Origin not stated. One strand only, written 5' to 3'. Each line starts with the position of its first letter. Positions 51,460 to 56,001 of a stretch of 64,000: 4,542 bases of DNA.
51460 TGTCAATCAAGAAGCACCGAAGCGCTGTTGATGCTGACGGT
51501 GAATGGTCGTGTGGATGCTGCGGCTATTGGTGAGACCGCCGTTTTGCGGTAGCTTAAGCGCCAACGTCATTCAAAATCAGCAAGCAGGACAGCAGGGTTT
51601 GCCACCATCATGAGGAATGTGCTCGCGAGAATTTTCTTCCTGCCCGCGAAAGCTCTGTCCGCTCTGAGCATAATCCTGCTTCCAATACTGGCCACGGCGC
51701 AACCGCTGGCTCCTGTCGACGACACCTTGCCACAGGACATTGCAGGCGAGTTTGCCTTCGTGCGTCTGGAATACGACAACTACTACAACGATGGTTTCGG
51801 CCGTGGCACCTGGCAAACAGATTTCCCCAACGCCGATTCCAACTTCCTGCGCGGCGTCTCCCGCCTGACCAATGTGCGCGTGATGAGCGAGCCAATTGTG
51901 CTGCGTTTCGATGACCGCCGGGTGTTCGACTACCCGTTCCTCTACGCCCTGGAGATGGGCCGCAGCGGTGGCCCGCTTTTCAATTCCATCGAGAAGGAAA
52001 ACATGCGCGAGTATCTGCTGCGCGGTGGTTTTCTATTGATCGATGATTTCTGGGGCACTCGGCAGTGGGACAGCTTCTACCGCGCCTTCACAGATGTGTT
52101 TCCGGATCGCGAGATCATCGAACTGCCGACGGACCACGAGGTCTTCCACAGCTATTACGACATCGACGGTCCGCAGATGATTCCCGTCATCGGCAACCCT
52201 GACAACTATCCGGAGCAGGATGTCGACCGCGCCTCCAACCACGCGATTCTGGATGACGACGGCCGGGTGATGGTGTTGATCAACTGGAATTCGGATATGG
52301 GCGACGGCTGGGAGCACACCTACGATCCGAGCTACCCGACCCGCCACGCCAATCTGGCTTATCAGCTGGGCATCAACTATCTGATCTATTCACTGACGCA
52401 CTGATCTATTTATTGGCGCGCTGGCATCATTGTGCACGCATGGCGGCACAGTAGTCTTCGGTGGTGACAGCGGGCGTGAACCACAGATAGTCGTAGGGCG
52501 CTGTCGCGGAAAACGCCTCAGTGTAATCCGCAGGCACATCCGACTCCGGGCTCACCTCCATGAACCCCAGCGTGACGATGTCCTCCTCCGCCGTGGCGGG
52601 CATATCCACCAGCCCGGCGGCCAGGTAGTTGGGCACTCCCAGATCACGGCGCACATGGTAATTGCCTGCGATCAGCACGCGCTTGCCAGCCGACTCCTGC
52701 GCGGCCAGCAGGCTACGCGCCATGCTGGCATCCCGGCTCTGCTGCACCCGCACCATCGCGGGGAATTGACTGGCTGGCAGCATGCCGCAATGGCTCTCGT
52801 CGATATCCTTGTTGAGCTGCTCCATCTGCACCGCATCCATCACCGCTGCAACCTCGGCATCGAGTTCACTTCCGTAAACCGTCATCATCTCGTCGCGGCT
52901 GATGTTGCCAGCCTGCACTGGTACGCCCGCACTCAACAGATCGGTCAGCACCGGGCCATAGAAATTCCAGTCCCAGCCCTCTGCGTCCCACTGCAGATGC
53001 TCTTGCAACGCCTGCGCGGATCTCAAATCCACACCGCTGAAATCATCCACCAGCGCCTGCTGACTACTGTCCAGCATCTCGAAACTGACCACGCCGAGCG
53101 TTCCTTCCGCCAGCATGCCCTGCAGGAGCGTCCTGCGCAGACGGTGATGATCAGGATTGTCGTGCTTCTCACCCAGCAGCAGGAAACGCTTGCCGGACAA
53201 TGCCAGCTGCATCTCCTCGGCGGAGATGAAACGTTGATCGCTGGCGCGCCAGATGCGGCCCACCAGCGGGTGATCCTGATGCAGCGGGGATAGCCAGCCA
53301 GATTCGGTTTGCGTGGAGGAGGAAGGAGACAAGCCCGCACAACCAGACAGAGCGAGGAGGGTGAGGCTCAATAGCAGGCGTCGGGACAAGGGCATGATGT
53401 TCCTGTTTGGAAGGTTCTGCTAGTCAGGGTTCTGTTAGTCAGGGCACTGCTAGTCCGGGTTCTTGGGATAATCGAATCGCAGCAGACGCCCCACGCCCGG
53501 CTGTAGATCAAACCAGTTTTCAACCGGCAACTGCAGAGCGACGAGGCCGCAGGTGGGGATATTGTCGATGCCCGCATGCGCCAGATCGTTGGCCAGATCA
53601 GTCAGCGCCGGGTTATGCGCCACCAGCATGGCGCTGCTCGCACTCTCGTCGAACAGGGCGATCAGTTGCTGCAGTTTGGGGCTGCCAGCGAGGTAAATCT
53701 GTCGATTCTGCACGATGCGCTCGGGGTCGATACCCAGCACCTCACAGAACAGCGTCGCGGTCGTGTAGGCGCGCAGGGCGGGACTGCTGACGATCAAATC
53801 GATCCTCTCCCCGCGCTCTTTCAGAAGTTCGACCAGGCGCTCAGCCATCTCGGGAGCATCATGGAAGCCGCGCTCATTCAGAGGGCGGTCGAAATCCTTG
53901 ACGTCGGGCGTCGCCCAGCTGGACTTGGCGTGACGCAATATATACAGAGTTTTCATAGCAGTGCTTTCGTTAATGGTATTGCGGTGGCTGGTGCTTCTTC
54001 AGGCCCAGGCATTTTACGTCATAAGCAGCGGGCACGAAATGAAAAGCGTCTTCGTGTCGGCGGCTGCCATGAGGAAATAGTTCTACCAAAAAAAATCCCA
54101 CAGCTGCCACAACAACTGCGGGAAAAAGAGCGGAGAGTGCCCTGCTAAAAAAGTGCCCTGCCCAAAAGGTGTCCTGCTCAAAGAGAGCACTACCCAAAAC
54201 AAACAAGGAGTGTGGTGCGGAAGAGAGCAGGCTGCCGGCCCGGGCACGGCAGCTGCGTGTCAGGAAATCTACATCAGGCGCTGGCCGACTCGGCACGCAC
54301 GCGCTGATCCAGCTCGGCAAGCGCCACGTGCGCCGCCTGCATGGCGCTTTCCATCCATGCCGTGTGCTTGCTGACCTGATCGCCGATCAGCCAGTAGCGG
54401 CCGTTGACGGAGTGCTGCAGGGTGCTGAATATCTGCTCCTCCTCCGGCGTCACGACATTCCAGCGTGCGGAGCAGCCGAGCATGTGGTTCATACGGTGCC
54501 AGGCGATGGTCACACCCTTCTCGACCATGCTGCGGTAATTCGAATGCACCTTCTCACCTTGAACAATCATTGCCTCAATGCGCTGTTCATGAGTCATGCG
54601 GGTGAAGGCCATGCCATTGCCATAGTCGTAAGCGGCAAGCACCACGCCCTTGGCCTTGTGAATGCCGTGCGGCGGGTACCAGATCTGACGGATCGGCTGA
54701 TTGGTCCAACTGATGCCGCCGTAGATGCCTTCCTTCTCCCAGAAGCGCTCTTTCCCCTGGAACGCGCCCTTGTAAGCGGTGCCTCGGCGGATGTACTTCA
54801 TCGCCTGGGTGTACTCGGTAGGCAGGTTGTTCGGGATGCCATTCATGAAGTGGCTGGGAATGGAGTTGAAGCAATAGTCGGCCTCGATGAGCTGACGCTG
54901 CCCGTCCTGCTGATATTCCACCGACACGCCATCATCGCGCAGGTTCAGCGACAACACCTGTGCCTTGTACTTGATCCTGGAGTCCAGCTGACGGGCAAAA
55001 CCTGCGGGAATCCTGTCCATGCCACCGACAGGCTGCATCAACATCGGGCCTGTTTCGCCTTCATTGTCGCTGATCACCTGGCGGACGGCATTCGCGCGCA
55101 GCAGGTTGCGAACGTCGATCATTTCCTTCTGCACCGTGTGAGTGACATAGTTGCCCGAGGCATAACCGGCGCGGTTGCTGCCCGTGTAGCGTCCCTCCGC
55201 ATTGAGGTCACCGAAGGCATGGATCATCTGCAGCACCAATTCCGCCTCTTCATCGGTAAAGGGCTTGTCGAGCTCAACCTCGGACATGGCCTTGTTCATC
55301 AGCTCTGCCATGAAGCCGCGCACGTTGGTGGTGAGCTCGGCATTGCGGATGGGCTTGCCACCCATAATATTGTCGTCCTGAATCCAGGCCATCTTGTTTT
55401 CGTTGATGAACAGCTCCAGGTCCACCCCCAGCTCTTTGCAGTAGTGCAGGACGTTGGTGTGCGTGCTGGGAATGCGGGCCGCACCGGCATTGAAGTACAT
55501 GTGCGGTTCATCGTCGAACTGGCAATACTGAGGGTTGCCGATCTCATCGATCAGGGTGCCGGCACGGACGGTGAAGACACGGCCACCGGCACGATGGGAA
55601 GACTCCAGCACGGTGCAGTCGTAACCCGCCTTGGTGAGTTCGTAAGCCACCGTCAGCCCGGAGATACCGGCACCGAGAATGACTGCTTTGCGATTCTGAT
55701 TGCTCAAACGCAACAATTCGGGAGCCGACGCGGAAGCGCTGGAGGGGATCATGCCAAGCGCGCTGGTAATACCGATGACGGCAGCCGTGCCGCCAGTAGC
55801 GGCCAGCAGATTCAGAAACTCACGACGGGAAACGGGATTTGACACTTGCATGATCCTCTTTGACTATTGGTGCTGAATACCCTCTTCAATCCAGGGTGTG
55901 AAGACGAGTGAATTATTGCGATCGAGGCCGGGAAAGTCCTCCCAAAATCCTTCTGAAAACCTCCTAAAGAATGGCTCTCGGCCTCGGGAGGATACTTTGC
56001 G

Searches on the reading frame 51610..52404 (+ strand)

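Call 7: search_protein_families(library=pfam, proteins=[window:51610-52404:+])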
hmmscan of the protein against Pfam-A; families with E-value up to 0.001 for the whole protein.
window:51610-52404:+ (264 aa): 1 family
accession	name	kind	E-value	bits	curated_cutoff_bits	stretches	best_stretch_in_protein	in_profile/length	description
PF13709.12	DUF4159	-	2.3e-42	145.2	25.9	1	50-262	2-202/202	Domain of unknown function (DUF4159)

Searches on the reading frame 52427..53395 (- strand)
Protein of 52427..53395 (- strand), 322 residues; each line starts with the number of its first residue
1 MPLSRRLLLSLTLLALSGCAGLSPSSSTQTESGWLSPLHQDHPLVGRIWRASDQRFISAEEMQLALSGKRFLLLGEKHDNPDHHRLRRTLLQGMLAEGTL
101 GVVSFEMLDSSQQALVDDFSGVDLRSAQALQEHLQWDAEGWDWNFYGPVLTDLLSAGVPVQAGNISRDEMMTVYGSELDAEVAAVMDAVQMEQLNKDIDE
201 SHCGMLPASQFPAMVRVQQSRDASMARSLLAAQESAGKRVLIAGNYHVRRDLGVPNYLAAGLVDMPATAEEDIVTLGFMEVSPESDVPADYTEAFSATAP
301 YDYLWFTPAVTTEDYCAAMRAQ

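Call 7: search_protein_families(library=pfam, proteins=[window:52427-53395:-])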
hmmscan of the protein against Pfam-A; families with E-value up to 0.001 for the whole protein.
window:52427-53395:- (322 aa): 1 family
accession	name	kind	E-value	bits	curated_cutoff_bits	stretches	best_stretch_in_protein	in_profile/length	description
PF04187.18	Cofac_haem_bdg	-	3e-39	135.7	27.7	1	65-258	4-213/213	Haem-binding uptake, Tiki superfamily, ChaN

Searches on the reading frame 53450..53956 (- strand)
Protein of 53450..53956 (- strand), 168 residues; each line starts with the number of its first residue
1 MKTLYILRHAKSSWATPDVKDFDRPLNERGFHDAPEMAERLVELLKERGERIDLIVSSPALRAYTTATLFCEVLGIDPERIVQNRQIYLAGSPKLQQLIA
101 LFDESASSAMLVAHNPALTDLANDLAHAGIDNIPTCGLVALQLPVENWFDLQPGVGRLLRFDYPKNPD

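Call 7: search_protein_families(library=pfam, proteins=[window:53450-53956:-])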
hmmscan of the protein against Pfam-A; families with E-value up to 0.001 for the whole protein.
window:53450-53956:- (168 aa): 1 family
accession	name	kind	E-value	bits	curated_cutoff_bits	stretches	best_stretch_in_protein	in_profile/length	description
PF00300.27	His_Phos_1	-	2.4e-09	37.6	21.7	1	4-79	1-72/194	Histidine phosphatase superfamily (branch 1)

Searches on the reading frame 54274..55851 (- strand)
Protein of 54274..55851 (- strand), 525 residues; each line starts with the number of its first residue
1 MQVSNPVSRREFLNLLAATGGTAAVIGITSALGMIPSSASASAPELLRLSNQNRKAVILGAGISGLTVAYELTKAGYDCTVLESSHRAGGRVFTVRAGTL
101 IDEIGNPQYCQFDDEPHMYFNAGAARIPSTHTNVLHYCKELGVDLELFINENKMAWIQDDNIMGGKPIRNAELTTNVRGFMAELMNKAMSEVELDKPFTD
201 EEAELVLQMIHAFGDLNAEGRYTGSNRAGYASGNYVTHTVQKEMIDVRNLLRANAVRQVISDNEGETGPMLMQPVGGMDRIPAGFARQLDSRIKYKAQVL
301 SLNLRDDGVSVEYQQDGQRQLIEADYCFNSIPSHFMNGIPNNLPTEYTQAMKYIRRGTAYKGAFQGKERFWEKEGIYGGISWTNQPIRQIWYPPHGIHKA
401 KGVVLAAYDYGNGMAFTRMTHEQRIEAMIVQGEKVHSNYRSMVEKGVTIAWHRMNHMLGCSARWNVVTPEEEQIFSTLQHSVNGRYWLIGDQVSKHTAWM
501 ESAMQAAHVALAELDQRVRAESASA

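Call 7: search_protein_families(library=pfam, proteins=[window:54274-55851:-])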
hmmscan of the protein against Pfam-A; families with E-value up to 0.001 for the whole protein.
window:54274-55851:- (525 aa): 8 families
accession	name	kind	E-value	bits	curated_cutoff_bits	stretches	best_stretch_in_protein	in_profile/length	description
PF01593.30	Amino_oxidase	-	2.2e-32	113.4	19.8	1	63-507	1-435/443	Flavin containing amine oxidoreductase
PF13450.12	NAD_binding_8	-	2.4e-12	47.4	21.9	1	58-122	1-55/68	NAD(P)-binding Rossmann-like domain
PF01266.30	DAO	-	1e-07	32.2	27.9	1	56-90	2-36/353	FAD dependent oxidoreductase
PF07992.20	Pyr_redox_2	-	1.2e-06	28.6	26.1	1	12-98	100-186/291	Pyridine nucleotide-disulphide oxidoreductase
PF00890.30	FAD_binding_2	-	5.3e-06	26.3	20.4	1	56-146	2-92/414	FAD binding domain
PF00070.33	Pyr_redox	-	0.0006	20.7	22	0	55-93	1-38/82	Pyridine nucleotide-disulphide oxidoreductase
PF01946.23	Thi4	-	0.00067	19.4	26.2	0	56-92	20-57/235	Thi4 family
PF01494.25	FAD_binding_3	-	0.00067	19.4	22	0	56-88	4-36/349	FAD binding domain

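Call 28: search_solved_structures(query=window:54274-55851:-, max_evalue=0.001)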
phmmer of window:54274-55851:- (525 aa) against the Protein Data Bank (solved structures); distinct sequences matched with E-value up to 0.001: 92 (the best 60 are shown).
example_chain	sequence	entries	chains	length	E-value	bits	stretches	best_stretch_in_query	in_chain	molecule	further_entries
2jae_A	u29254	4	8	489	6e-75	256.2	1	53-521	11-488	L-AMINO ACID OXIDASE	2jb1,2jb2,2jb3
9rum_A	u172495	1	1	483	2.3e-33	119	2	273-509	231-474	Tetrapodal ancestor of L-amino acid oxidase: Q225A mutant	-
9qs1_A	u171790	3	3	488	2.5e-33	118.9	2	273-509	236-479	Tetrapodal ancestor of L-amino acis oxidases | Tetrapodal ancestor of L-amino acid oxidases | Tetrapodal ancestor of L-amino acid oxidases co-crystallised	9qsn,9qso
9run_A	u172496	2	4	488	5.3e-33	117.8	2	273-509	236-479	Tetrapodal ancestor of L-amino acid oxidase: Q225H-W377I double mutant | Tetrapodal ancestor of L-amino acid oxidases: W377I mutant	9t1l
9rvj_A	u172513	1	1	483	5.5e-33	117.7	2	273-509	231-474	Tetrapodal ancestor of L-amino acid oxidase: Q225H - W377I double mutant with phenylalanin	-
1reo_A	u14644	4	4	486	5.6e-32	114.4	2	274-509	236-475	AHPLAAO | L-amino acid oxidase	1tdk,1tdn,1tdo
3kve_A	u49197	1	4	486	1.9e-31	112.6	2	274-513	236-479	L-amino acid oxidase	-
9t73_B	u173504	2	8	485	4e-30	108.3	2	273-509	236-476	Tetrapodal ancestor of L-amino acid oxidases: I224A-Q225H-P361-PREGA-L367 bound to phenyla | Tetrapodal ancestor of L-amino acid oxidase: I224A-Q225H-P361-PREGA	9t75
9rvh_A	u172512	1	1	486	4e-30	108.3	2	273-510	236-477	Tetrapodal ancestor of L-amino acid oxidase: Q225A-Loop (P361-PREGA-L367) mutant with phen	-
1f8r_A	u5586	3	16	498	1e-28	103.7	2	274-508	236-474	L-AMINO ACID OXIDASE | L-amino-acid oxidase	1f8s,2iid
5ts5_A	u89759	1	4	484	1.4e-28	103.2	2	274-507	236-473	Amine oxidase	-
4e0v_A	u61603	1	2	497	1.9e-28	102.8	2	274-505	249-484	L-amino-acid oxidase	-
5z2g_A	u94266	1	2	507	1.9e-25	92.8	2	273-504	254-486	L-amino acid oxidase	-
7e0c_A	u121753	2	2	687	2.2e-18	69.5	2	54-151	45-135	L-glutamate oxidase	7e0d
8jpw_A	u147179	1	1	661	2.4e-18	69.4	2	54-151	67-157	L-glutamate oxidase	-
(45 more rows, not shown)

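Call 38: search_protein_families(library=ncbifam, proteins=[window:54274-55851:-], max_evalue=0.01)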
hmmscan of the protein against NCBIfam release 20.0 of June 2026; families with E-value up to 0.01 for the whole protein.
window:54274-55851:- (525 aa): 62 families (the best 25 are shown)
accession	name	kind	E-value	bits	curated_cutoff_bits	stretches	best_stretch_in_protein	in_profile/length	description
NF053546.1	violacein_VioA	equivalog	3.8e-12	46.2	600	2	286-514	190-407/411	flavin-dependent violacein biosynthesis tryptophan-2 monooxygenase VioA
TIGR03467.1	HpnE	equivalog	2e-09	37.3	283.05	1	57-106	2-51/430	hydroxysqualene dehydroxylase HpnE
TIGR00562.1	proto_IX_ox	equivalog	4.9e-09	35.3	97.85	1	53-106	2-57/470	protoporphyrinogen oxidase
NF045663.1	diclust_near_Sec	equivalog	6.1e-09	34.5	530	1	39-105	92-158/759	pyridine nucleotide-disulfide oxidoreductase/dicluster-binding protein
NF005560.0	PRK07233.1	equivalog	1.2e-08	34.2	252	1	55-97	2-44/435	hypothetical protein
NF005546.0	PRK07208.1-2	equivalog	1.2e-07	30.7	418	1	52-98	3-51/527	hypothetical protein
TIGR02734.1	crtI_fam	subfamily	1.3e-07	30.7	238.1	1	56-96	1-41/504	phytoene desaturase family protein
NF005547.0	PRK07208.1-3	equivalog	1.3e-07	30.7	380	1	51-99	2-50/465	hypothetical protein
NF008845.0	PRK11883.1-5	equivalog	2e-07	29.7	560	1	51-106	2-63/468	protoporphyrinogen oxidase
NF008841.0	PRK11883.1-1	equivalog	2.1e-07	30.2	517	1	54-112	4-65/453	protoporphyrinogen oxidase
NF045637.1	carotdesatCrtDProt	equivalog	3.1e-07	29.3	580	1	57-97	2-42/485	1-hydroxycarotenoid 3,4-desaturase CrtD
NF005548.0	PRK07208.1-4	equivalog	7.2e-07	28.2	389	1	53-105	3-55/488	hypothetical protein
NF006091.0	PRK08243.1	subfamily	9.7e-07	27.9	351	1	55-100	4-48/393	4-hydroxybenzoate 3-monooxygenase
TIGR02733.1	desat_CrtD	equivalog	1.4e-06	27.3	549.7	1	55-109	3-57/492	C-3',4' desaturase CrtD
NF042421.1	hydcarot_desat_CrtD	equivalog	1.4e-06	27.1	500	1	55-100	3-48/487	1-hydroxycarotenoid 3,4-desaturase CrtD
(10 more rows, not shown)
